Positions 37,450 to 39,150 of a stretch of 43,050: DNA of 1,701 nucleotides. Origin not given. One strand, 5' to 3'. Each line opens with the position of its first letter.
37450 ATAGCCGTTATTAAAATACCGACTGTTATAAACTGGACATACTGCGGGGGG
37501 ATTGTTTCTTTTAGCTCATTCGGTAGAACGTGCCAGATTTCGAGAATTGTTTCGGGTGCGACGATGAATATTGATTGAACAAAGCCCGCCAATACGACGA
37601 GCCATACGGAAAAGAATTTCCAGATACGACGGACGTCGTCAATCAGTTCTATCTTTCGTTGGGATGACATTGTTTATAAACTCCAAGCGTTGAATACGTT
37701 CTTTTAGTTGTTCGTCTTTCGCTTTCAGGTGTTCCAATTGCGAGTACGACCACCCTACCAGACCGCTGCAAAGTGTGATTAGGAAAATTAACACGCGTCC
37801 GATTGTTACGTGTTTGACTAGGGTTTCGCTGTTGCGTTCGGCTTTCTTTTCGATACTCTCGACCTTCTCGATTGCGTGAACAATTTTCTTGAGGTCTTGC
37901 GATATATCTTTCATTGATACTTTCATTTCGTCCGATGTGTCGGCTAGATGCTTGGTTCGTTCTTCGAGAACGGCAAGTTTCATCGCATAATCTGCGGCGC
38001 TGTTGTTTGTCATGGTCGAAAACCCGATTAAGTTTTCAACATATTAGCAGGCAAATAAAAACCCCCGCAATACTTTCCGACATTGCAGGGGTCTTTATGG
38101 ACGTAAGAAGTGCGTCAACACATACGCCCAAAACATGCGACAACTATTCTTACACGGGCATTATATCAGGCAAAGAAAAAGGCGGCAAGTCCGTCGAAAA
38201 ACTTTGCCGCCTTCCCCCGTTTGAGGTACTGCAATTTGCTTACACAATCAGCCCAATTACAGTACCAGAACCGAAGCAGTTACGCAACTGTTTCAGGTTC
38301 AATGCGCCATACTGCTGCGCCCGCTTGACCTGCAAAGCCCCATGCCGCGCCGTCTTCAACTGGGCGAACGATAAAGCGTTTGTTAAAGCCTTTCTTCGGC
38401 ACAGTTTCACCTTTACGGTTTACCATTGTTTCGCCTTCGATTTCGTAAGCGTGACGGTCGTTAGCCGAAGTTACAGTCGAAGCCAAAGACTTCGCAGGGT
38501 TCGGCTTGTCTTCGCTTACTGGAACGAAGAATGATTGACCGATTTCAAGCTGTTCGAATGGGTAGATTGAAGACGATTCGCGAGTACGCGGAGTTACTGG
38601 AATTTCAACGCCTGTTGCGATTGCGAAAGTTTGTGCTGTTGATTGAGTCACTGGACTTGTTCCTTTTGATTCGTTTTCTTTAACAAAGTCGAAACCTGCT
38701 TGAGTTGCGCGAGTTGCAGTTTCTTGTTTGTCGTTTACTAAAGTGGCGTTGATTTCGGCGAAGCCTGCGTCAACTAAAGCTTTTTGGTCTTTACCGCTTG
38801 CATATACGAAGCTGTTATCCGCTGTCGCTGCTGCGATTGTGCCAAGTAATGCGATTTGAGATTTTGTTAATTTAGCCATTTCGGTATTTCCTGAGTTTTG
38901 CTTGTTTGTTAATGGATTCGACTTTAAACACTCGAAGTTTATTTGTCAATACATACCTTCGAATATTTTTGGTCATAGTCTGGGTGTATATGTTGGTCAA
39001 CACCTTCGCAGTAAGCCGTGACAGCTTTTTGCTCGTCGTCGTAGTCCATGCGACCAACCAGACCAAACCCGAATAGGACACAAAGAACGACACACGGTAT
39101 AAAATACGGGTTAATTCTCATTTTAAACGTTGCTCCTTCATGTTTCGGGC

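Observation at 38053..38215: Lambda PR'-tR'-like late control region: strong promoter, ~95-nt leader and strong terminator immediately upstream of lysis and morphogenesis genes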

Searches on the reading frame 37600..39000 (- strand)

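Call 92: search_protein_families(library=pfam, max_evalue=0.01, proteins=[L003:1507-2028:+])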
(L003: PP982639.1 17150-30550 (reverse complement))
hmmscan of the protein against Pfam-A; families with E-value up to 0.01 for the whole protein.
L003:1507-2028:+ (173 aa): 0 families

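Call 93: search_protein_families(library=phrogs, max_evalue=0.001, proteins=[L003:1507-2028:+])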
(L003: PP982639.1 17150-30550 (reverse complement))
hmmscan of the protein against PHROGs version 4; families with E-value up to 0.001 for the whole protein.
L003:1507-2028:+ (173 aa): 0 families
